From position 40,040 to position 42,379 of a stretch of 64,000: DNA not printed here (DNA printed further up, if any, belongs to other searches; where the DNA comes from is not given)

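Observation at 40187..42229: Single polypeptide joining chorismate mutase, prephenate dehydratase, ACT and DAHP synthase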

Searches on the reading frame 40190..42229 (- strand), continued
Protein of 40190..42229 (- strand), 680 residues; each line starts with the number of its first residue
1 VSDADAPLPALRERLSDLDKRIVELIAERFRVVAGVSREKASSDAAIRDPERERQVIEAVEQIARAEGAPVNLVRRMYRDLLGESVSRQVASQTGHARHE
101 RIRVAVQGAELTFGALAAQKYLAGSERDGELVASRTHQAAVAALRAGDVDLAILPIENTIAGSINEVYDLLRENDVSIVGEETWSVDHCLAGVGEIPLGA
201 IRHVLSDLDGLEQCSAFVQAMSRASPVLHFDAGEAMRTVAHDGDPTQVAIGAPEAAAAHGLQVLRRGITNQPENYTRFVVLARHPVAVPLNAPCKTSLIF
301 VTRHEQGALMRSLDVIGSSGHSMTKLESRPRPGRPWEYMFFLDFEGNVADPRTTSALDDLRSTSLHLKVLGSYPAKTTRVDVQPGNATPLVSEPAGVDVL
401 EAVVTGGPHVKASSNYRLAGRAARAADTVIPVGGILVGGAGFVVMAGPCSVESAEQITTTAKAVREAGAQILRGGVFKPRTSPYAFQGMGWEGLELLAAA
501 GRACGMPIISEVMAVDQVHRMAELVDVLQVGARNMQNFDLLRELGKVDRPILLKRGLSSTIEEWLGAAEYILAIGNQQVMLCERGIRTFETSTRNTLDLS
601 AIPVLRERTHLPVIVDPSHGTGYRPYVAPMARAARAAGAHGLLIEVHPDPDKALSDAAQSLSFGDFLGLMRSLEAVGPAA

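Call 64: find_homologous_proteins(query=P0188, max_evalue=1e-30)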
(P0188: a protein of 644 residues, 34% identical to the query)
Query P0188 (644 aa): 3704 proteins with E <= 1e-30 among 8000 candidates; the best 120 are listed.
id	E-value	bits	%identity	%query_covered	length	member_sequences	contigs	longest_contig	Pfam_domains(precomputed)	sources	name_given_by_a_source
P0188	0.0e+0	1400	100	100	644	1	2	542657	PF03102.21,PF00800.24,PF00793.27,PF01817.27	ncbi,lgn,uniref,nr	ncbi:prephenate dehydratase [Paraferrimonas sedimenticola]|uniref:Chorismate mutase n=1 Tax=Paraferr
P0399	1.4e-289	980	70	100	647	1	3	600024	PF00800.24,PF00793.27,PF01817.27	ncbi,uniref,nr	ncbi:prephenate dehydratase [Paraferrimonas haliotis]|uniref:Chorismate mutase n=1 Tax=Paraferrimona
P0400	5.0e-191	654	50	100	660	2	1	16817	PF00800.24,PF00793.27,PF01817.27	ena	-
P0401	5.8e-190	651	51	100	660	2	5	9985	PF00800.24,PF00793.27,PF01817.27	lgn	-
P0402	8.5e-190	650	50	100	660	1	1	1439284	PF00800.24,PF00793.27,PF01817.27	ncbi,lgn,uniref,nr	ncbi:prephenate dehydratase [Shewanella sp. UCD-KL12]|uniref:prephenate dehydratase n=1 Tax=Shewanel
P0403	2.2e-189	649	50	100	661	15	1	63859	PF00800.24,PF00793.27,PF01817.27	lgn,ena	-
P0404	2.7e-189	649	51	96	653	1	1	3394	PF00800.24,PF00793.27,PF01817.27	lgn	-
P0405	9.8e-188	643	50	100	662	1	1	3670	PF00800.24,PF00793.27,PF01817.27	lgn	-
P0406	2.4e-187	642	49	100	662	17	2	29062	PF00800.24,PF00793.27,PF01817.27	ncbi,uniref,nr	ncbi:chorismate mutase [Shewanella hanedai]|uniref:Chorismate mutase n=1 Tax=Shewanella hanedai TaxI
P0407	5.6e-187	641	52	96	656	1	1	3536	PF00800.24,PF00793.27,PF01817.27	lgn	-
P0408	6.3e-187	641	50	100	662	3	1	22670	PF00800.24,PF00793.27,PF01817.27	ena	-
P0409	3.6e-186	638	51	96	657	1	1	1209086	PF00800.24,PF00793.27,PF01817.27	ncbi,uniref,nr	ncbi:chorismate mutase [Shewanella sp. Isolate11]|uniref:chorismate mutase n=1 Tax=Shewanella sp. Is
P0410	5.0e-185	634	51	98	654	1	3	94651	PF00800.24,PF00793.27,PF01817.27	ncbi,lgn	-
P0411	6.3e-185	634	51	96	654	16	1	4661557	PF00800.24,PF00793.27,PF01817.27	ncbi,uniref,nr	ncbi:chorismate mutase [Shewanella halotolerans]|uniref:chorismate mutase n=1 Tax=Shewanella halotol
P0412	7.6e-185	634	51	98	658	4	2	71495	PF00800.24,PF00793.27,PF01817.27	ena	-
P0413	1.2e-184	633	49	100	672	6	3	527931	PF03102.21,PF00800.24,PF00793.27,PF01817.27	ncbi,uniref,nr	ncbi:bifunctional 3-deoxy-7-phosphoheptulonate synthase/chorismate mutase [Ferrimonas balearica]|uni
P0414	1.2e-184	633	52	98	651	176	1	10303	PF00800.24,PF00793.27,PF01817.27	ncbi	-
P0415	1.4e-184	633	50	99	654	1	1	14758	PF00800.24,PF00793.27,PF01817.27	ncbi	-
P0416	1.5e-184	633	51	96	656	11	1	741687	PF00800.24,PF00793.27,PF01817.27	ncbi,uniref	ncbi:prephenate dehydratase [Shewanella marisflavi]|uniref:prephenate dehydratase n=1 Tax=Shewanella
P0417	5.2e-184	631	50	96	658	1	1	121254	PF00800.24,PF00793.27,PF01817.27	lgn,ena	-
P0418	7.5e-184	631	52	96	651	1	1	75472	PF00800.24,PF00793.27,PF01817.27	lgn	-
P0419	7.9e-184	631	51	96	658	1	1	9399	PF00800.24,PF00793.27,PF01817.27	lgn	-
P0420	1.3e-183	630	50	100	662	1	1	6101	PF00800.24,PF00793.27,PF01817.27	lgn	-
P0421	1.4e-183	630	49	100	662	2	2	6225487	PF00800.24,PF00793.27,PF01817.27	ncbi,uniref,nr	ncbi:chorismate mutase [Shewanella eurypsychrophilus]|uniref:Chorismate mutase n=1 Tax=Shewanella eu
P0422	2.4e-183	629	51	98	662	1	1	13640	PF00800.24,PF00793.27,PF01817.27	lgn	-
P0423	2.5e-183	629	51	93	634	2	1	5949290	PF00800.24,PF00793.27,PF01817.27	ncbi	-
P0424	4.9e-183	628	49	100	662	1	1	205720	PF00800.24,PF00793.27,PF01817.27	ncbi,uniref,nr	ncbi:chorismate mutase [uncultured Shewanella sp.]|uniref:chorismate mutase n=1 Tax=uncultured Shewa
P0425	5.6e-183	628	48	100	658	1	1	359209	PF00800.24,PF00793.27,PF01817.27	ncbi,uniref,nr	ncbi:chorismate mutase [Ferrimonas balearica]|uniref:chorismate mutase n=1 Tax=Ferrimonas balearica 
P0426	7.9e-183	627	50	100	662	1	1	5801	PF00800.24,PF00793.27,PF01817.27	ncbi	-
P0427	9.5e-183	627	50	99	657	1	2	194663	PF00800.24,PF00793.27,PF01817.27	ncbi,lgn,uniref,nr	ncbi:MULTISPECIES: chorismate mutase [unclassified Shewanella]|uniref:chorismate mutase n=1 Tax=uncl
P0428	1.7e-182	626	50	96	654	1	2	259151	PF00800.24,PF00793.27,PF01817.27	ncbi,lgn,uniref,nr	ncbi:chorismate mutase [Shewanella aquimarina]|uniref:chorismate mutase n=1 Tax=Shewanella aquimarin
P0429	1.8e-182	626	51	96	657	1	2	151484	PF00800.24,PF00793.27,PF01817.27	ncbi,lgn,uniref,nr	ncbi:chorismate mutase [Shewanella sairae]|uniref:Chorismate mutase n=1 Tax=Shewanella sairae TaxID=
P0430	2.1e-182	626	50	98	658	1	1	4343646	PF00800.24,PF00793.27,PF01817.27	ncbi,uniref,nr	ncbi:prephenate dehydratase [Shewanella youngdeokensis]|uniref:Prephenate dehydratase n=1 Tax=Shewan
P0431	4.2e-182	625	51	96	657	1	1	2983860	PF00800.24,PF00793.27,PF01817.27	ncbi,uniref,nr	ncbi:prephenate dehydratase [Shewanella halifaxensis]|uniref:prephenate dehydratase n=1 Tax=Shewanel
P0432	5.5e-182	624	51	96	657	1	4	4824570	PF00800.24,PF00793.27,PF01817.27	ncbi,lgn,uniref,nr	ncbi:prephenate dehydratase [Shewanella fidelis]|uniref:Prephenate dehydratase n=1 Tax=Shewanella fi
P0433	5.8e-182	624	49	100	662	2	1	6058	PF00800.24,PF00793.27,PF01817.27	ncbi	-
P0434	5.9e-182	624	51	98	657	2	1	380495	PF00800.24,PF00793.27,PF01817.27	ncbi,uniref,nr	ncbi:chorismate mutase [Shewanella pneumatophori]|uniref:Chorismate mutase n=1 Tax=Shewanella pneuma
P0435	6.7e-182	624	51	96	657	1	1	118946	PF00800.24,PF00793.27,PF01817.27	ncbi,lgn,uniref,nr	ncbi:chorismate mutase [Shewanella fidelis]|uniref:chorismate mutase n=1 Tax=Shewanella fidelis TaxI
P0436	1.3e-181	623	51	96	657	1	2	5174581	PF00800.24,PF00793.27,PF01817.27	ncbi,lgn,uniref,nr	ncbi:prephenate dehydratase [Shewanella pealeana]|uniref:Chorismate mutase n=1 Tax=Shewanella pealea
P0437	1.5e-181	623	49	100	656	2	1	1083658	PF00800.24,PF00793.27,PF01817.27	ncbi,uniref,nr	ncbi:prephenate dehydratase [Shewanella sp. AS16]|uniref:prephenate dehydratase n=1 Tax=Shewanella s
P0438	2.0e-181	623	50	97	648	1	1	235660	PF00800.24,PF00793.27,PF01817.27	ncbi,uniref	ncbi:prephenate dehydratase [Shewanella frigidimarina]|uniref:prephenate dehydratase n=1 Tax=Shewane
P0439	2.1e-181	623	51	96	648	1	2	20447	PF00800.24,PF00793.27,PF01817.27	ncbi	ncbi:chorismate mutase [Shewanella sp. A14]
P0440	2.2e-181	622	51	96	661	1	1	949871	PF00800.24,PF00793.27,PF01817.27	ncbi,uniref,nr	ncbi:prephenate dehydratase [Shewanella sp. AS1]|uniref:prephenate dehydratase n=1 Tax=Shewanella sp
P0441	2.7e-181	622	47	100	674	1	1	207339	PF03102.21,PF00800.24,PF01842.32,PF00793.27,PF01817.27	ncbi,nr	ncbi:bifunctional 3-deoxy-7-phosphoheptulonate synthase/chorismate mutase [Marinobacter hydrocarbono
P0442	2.8e-181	622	50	96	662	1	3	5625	PF00800.24,PF00793.27,PF01817.27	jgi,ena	-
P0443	3.2e-181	622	50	96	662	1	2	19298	PF00800.24,PF00793.27,PF01817.27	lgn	-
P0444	3.2e-181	622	49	100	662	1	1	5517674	PF00800.24,PF00793.27,PF01817.27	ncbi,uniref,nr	ncbi:chorismate mutase [Shewanella sediminis HAW-EB3]|uniref:Bifunctional chorismate mutase/prephena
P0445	3.9e-181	622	49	100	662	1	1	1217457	PF00800.24,PF00793.27,PF01817.27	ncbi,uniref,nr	ncbi:chorismate mutase [Shewanella atlantica]|uniref:Bifunctional chorismate mutase/prephenate dehyd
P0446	5.7e-181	621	49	100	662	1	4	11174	PF00800.24,PF00793.27,PF01817.27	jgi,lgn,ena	-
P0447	5.8e-181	621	49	100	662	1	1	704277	PF00800.24,PF00793.27,PF01817.27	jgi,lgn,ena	-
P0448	6.9e-181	621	50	96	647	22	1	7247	PF00800.24,PF00793.27,PF01817.27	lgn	-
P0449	9.3e-181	620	51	96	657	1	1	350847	PF00800.24,PF00793.27,PF01817.27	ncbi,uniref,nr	ncbi:prephenate dehydratase [Shewanella marinintestina]|uniref:prephenate dehydratase n=1 Tax=Shewan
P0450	1.1e-180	620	50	96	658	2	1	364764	PF00800.24,PF00793.27,PF01817.27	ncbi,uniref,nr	ncbi:chorismate mutase [Shewanella gelidimarina]|uniref:chorismate mutase n=1 Tax=Shewanella gelidim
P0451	1.1e-180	620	50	97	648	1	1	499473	PF00800.24,PF00793.27,PF01817.27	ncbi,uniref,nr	ncbi:prephenate dehydratase [Shewanella frigidimarina]|uniref:prephenate dehydratase n=1 Tax=Shewane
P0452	1.1e-180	620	50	99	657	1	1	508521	PF00800.24,PF00793.27,PF01817.27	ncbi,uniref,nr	ncbi:prephenate dehydratase [uncultured Shewanella sp.]|uniref:prephenate dehydratase n=1 Tax=uncult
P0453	1.1e-180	620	51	96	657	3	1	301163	PF00800.24,PF00793.27,PF01817.27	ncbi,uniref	ncbi:prephenate dehydratase [Shewanella sp. 10N.261.52.F9]|uniref:prephenate dehydratase n=1 Tax=She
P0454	1.4e-180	620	50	97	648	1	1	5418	PF00800.24,PF00793.27,PF01817.27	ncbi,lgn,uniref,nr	ncbi:prephenate dehydratase [Shewanella sp. SG41-4]|uniref:prephenate dehydratase n=1 Tax=Shewanella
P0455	1.5e-180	620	50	96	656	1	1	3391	PF00800.24,PF00793.27,PF01817.27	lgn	-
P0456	1.5e-180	620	50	96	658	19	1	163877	PF00800.24,PF00793.27,PF01817.27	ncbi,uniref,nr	ncbi:prephenate dehydratase [Shewanella kaireitica]|uniref:prephenate dehydratase n=1 Tax=Shewanella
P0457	1.5e-180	620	49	99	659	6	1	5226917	PF00800.24,PF00793.27,PF01817.27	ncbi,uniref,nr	ncbi:chorismate mutase [Shewanella halifaxensis HAW-EB4]|uniref:Chorismate mutase n=1 Tax=Shewanella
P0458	1.7e-180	620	50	99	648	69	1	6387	PF00800.24,PF00793.27,PF01817.27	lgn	-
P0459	2.0e-180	619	51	96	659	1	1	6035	PF00800.24,PF00793.27,PF01817.27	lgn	-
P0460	2.1e-180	619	50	97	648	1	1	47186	PF00800.24,PF00793.27,PF01817.27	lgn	-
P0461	2.2e-180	619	50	97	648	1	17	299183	PF00800.24,PF00793.27,PF01817.27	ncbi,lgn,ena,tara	tara:strand:+ start:42266 stop:44212 length:1947 start_codon:yes stop_codon:yes gene_type:complete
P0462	2.2e-180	619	47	99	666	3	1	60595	PF00800.24,PF00793.27,PF01817.27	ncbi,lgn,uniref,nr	ncbi:3-deoxy-7-phosphoheptulonate synthase [Aliagarivorans taiwanensis]|uniref:3-deoxy-7-phosphohept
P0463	2.3e-180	619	50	97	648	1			PF00800.24,PF00793.27,PF01817.27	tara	tara:strand:+ start:122 stop:2068 length:1947 start_codon:yes stop_codon:yes gene_type:complete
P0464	2.4e-180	619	50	97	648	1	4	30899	PF00800.24,PF00793.27,PF01817.27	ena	-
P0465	2.7e-180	619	48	100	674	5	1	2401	PF03102.21,PF00800.24,PF00793.27,PF01817.27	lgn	-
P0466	2.8e-180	619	51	96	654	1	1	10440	PF00800.24,PF00793.27,PF01817.27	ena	-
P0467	3.1e-180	619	50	98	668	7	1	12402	PF00800.24,PF00793.27,PF01817.27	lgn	-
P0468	3.4e-180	618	51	96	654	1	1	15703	PF00800.24,PF00793.27,PF01817.27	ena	-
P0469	4.4e-180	618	51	96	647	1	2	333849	PF00800.24,PF00793.27,PF01817.27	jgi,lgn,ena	-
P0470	5.1e-180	618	49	97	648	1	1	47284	PF00800.24,PF00793.27,PF01817.27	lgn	-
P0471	6.8e-180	618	50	100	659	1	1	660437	PF00800.24,PF00793.27,PF01817.27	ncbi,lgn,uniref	ncbi:chorismate mutase [Shewanella waksmanii]|uniref:chorismate mutase n=1 Tax=Shewanella waksmanii 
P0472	7.7e-180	617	50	99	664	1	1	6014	PF00800.24,PF00793.27,PF01817.27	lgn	-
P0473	8.6e-180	617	50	96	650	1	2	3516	PF00800.24,PF00793.27,PF01817.27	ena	-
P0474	1.1e-179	617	50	96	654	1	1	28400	PF00800.24,PF00793.27,PF01817.27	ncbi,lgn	-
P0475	1.2e-179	617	50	96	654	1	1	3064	PF00800.24,PF00793.27,PF01817.27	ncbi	-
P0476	1.5e-179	616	51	97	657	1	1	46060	PF00800.24,PF00793.27,PF01817.27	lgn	-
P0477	2.1e-179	616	50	97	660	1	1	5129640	PF00800.24,PF00793.27,PF01817.27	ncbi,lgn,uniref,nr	ncbi:chorismate mutase [Shewanella sp. Scap07]|uniref:chorismate mutase n=1 Tax=Shewanella sp. Scap0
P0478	2.5e-179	616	50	99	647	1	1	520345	PF00800.24,PF00793.27,PF01817.27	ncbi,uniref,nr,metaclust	ncbi:chorismate mutase [Shewanella mangrovi]|uniref:Chorismate mutase n=1 Tax=Shewanella mangrovi Ta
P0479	2.9e-179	615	50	96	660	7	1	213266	PF00800.24,PF00793.27,PF01817.27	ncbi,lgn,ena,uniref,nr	ncbi:prephenate dehydratase [Shewanella colwelliana]|uniref:prephenate dehydratase n=1 Tax=Shewanell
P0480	4.1e-179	615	50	96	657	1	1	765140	PF00800.24,PF00793.27,PF01817.27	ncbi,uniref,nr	ncbi:chorismate mutase [Shewanella sp. JM162201]|uniref:Chorismate mutase n=1 Tax=Shewanella jiangme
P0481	6.8e-179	614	50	97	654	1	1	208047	PF00800.24,PF00793.27,PF01817.27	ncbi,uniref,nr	ncbi:prephenate dehydratase [uncultured Shewanella sp.]|uniref:prephenate dehydratase n=1 Tax=uncult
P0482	7.4e-179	614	50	96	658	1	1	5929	PF00800.24,PF00793.27,PF01817.27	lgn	-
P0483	8.6e-179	614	50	96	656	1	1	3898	PF00800.24,PF00793.27,PF01817.27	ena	-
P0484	1.3e-178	613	50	96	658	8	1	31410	PF00800.24,PF00793.27,PF01817.27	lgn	-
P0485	2.2e-178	613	50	96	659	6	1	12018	PF00800.24,PF00793.27,PF01817.27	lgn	-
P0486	2.6e-178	612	45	99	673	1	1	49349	PF03102.21,PF00800.24,PF00793.27,PF01817.27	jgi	-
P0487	2.9e-178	612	50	97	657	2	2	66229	PF00800.24,PF00793.27,PF01817.27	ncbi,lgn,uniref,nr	ncbi:chorismate mutase [Shewanella sp. MBTL60-007]|uniref:chorismate mutase n=1 Tax=Shewanella sp. M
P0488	2.9e-178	612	49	96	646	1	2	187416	PF00800.24,PF00793.27,PF01817.27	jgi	jgi:chorismate mutase/prephenate dehydratase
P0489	4.3e-178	612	49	96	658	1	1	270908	PF00800.24,PF00793.27,PF01817.27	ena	-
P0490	4.5e-178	611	49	96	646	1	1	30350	PF00800.24,PF00793.27,PF01817.27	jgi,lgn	jgi:chorismate mutase/prephenate dehydratase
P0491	4.8e-178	611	50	96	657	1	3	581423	PF00800.24,PF00793.27,PF01817.27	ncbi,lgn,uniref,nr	ncbi:chorismate mutase [Shewanella schlegeliana]|uniref:Chorismate mutase n=1 Tax=Shewanella schlege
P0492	5.6e-178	611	50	92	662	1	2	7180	PF00800.24,PF00793.27,PF01817.27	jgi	jgi:chorismate mutase / prephenate dehydratase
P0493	8.1e-178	611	49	96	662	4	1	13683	PF00800.24,PF00793.27,PF01817.27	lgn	-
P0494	8.5e-178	611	50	96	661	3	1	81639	PF00800.24,PF00793.27,PF01817.27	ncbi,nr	ncbi:prephenate dehydratase [Shewanella sp.]|nr:prephenate dehydratase [Shewanella sp.]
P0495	1.3e-177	610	50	97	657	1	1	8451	PF00800.24,PF00793.27,PF01817.27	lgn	-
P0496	1.4e-177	610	49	96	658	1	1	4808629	PF00800.24,PF00793.27,PF01817.27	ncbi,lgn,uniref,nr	ncbi:chorismate mutase [Shewanella khirikhana]|uniref:p-protein n=1 Tax=Shewanella khirikhana TaxID=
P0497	1.5e-177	610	47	96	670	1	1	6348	PF03102.21,PF00800.24,PF00793.27,PF01817.27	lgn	-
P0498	1.8e-177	609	48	100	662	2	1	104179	PF00800.24,PF00793.27,PF01817.27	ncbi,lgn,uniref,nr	ncbi:chorismate mutase [Shewanella sp. SR44-3]|uniref:chorismate mutase n=1 Tax=Shewanella sp. SR44-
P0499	2.1e-177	609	50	96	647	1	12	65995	PF00800.24,PF00793.27,PF01817.27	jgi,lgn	jgi:chorismate mutase/prephenate dehydratase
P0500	2.2e-177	609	50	98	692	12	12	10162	PF00800.24,PF00793.27,PF01817.27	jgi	jgi:chorismate mutase/prephenate dehydratase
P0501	3.2e-177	609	49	96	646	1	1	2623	PF00800.24,PF00793.27,PF01817.27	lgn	-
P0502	3.4e-177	609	49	96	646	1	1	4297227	PF00800.24,PF00793.27,PF01817.27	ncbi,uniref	ncbi:chorismate mutase [Shewanella sp. HL-SH4]|uniref:chorismate mutase n=1 Tax=Shewanella sp. HL-SH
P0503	3.4e-177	609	49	96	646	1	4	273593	PF00800.24,PF00793.27,PF01817.27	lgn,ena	-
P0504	3.8e-177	608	49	100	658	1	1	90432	PF00800.24,PF00793.27,PF01817.27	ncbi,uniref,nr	ncbi:chorismate mutase [uncultured Shewanella sp.]|uniref:chorismate mutase n=1 Tax=uncultured Shewa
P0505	4.3e-177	608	49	96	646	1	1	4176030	PF00800.24,PF00793.27,PF01817.27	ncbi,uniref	ncbi:chorismate mutase [Shewanella sp. HL-SH5]|uniref:chorismate mutase n=1 Tax=Shewanella sp. HL-SH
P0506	8.5e-177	607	49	96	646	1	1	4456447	PF00800.24,PF00793.27,PF01817.27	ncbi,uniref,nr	ncbi:chorismate mutase [Shewanella glacialimarina]|uniref:chorismate mutase n=1 Tax=Shewanella glaci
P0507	9.1e-177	607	50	96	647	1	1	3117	PF00800.24,PF00793.27,PF01817.27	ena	-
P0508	1.9e-176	606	49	96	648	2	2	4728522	PF00800.24,PF00793.27,PF01817.27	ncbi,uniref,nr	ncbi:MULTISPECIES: chorismate mutase [Shewanella]|uniref:Chorismate mutase n=1 Tax=Shewanella polari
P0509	2.1e-176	606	48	96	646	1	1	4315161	PF00800.24,PF00793.27,PF01817.27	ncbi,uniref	ncbi:chorismate mutase [Shewanella sp. HL-SH8]|uniref:chorismate mutase n=1 Tax=Shewanella sp. HL-SH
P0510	2.1e-176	606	48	96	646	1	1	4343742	PF00800.24,PF00793.27,PF01817.27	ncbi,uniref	ncbi:chorismate mutase [Shewanella sp. HL-SH2]|uniref:chorismate mutase n=1 Tax=Shewanella sp. HL-SH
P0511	3.3e-176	605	49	96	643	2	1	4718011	PF00800.24,PF00793.27,PF01817.27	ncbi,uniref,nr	ncbi:chorismate mutase [Shewanella maritima]|uniref:Chorismate mutase n=1 Tax=Shewanella maritima Ta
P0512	4.0e-176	605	50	97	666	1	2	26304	PF00800.24,PF00793.27,PF01817.27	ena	-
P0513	4.7e-176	605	49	96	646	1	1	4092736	PF00800.24,PF00793.27,PF01817.27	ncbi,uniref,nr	ncbi:chorismate mutase [Shewanella sp. OMA3-2]|uniref:chorismate mutase n=1 Tax=Shewanella sp. OMA3-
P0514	4.9e-176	605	48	100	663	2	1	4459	PF00800.24,PF00793.27,PF01817.27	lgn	-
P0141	5.2e-176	605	46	99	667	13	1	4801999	PF00800.24,PF00793.27,PF01817.27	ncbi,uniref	ncbi:3-deoxy-7-phosphoheptulonate synthase [Agarivorans sp. DSG3-1]|uniref:3-deoxy-7-phosphoheptulon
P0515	6.7e-176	604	49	96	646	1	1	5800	PF00800.24,PF00793.27,PF01817.27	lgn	-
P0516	8.2e-176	604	48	97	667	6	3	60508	PF00800.24,PF00793.27,PF01817.27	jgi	-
